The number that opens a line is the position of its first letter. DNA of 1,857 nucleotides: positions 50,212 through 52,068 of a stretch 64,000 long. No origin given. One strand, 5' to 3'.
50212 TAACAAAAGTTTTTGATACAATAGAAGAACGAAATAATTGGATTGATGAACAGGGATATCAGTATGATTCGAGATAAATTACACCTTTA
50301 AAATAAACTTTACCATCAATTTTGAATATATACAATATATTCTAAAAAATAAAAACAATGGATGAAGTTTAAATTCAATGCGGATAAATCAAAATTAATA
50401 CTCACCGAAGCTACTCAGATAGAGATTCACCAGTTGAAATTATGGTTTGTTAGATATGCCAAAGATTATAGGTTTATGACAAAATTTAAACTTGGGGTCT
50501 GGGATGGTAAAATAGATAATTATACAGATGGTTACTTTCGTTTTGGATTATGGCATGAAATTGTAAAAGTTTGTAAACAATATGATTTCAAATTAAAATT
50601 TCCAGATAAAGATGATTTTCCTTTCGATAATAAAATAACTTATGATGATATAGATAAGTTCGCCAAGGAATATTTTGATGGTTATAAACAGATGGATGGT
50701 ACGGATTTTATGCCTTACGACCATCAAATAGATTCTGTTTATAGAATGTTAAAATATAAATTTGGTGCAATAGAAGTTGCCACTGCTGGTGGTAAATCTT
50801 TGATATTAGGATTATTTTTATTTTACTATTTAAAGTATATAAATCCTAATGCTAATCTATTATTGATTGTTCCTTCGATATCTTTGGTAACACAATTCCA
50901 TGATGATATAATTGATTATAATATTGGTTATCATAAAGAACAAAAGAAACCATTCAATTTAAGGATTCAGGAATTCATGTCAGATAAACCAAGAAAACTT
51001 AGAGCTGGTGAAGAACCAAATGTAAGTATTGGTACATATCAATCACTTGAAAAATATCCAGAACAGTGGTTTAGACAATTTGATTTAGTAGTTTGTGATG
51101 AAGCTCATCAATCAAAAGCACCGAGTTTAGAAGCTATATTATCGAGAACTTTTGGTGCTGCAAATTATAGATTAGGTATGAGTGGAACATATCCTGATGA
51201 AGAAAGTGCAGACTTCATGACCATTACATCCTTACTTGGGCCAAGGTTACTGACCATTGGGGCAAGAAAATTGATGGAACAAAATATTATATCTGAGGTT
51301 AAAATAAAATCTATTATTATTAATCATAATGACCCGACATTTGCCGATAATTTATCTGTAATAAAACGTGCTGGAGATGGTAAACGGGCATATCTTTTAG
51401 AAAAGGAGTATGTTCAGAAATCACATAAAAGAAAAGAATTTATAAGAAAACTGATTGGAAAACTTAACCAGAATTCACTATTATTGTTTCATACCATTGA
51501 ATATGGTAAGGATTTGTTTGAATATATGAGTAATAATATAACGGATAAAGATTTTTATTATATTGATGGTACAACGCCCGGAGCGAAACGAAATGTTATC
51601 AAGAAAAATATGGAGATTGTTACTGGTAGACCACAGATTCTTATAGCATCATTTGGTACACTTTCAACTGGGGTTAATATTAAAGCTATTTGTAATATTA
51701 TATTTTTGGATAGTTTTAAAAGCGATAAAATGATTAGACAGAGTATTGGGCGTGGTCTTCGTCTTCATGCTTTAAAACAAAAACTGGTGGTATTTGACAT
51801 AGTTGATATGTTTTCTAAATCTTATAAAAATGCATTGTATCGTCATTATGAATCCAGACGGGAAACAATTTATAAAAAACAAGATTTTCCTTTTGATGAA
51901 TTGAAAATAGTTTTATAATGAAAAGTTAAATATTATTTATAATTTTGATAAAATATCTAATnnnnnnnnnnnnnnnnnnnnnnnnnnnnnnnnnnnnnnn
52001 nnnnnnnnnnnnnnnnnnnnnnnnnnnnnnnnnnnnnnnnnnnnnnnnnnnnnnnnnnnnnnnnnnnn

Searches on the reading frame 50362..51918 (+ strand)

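Call 11: search_protein_families(library=pfam, proteins=[window:50362-51918:+], max_evalue=0.001)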
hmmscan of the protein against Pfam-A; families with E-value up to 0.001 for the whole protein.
window:50362-51918:+ (518 aa): 4 families
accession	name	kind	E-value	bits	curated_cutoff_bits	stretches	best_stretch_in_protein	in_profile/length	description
PF04851.21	ResIII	-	5.8e-15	56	22.5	1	118-278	4-163/164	Type III restriction enzyme, res subunit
PF00270.35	DEAD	-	2.7e-12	47.2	26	1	125-281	7-163/167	DEAD/DEAH box helicase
PF21241.2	UvsW_N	-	1.4e-07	32.3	25.3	1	15-79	14-79/81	DNA helicase UvsW, N-terminal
PF00271.37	Helicase_C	-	9.6e-07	29.5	23.5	1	359-468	4-109/110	Helicase conserved C-terminal domain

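Call 12: search_protein_families(library=phrogs, proteins=[window:50362-51918:+], max_evalue=0.001)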
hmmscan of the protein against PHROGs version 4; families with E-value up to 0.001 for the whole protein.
window:50362-51918:+ (518 aa): 8 families
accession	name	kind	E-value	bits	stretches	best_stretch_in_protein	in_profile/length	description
phrog_16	-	DNA, RNA and nucleotide metabolism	5.9e-61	207.8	1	53-504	238-619/986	DNA helicase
phrog_9690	-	DNA, RNA and nucleotide metabolism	4.3e-57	194.5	1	223-512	24-300/306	DNA helicase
phrog_16259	-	DNA, RNA and nucleotide metabolism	1.2e-31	111.2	1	11-287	12-271/330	DNA helicase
phrog_62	-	DNA, RNA and nucleotide metabolism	1.3e-14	53.7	1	97-295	677-867/1881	DNA helicase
phrog_17901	-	DNA, RNA and nucleotide metabolism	6.8e-07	30.7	1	426-517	13-104/109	DNA helicase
phrog_16694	-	unknown function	8e-07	28.4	1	432-485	624-679/1010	-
phrog_14619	-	DNA, RNA and nucleotide metabolism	0.00022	21.8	1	35-159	39-161/314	DNA helicase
phrog_6819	-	DNA, RNA and nucleotide metabolism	0.00024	20.7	1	130-262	34-161/645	Holliday junction branch migration helicase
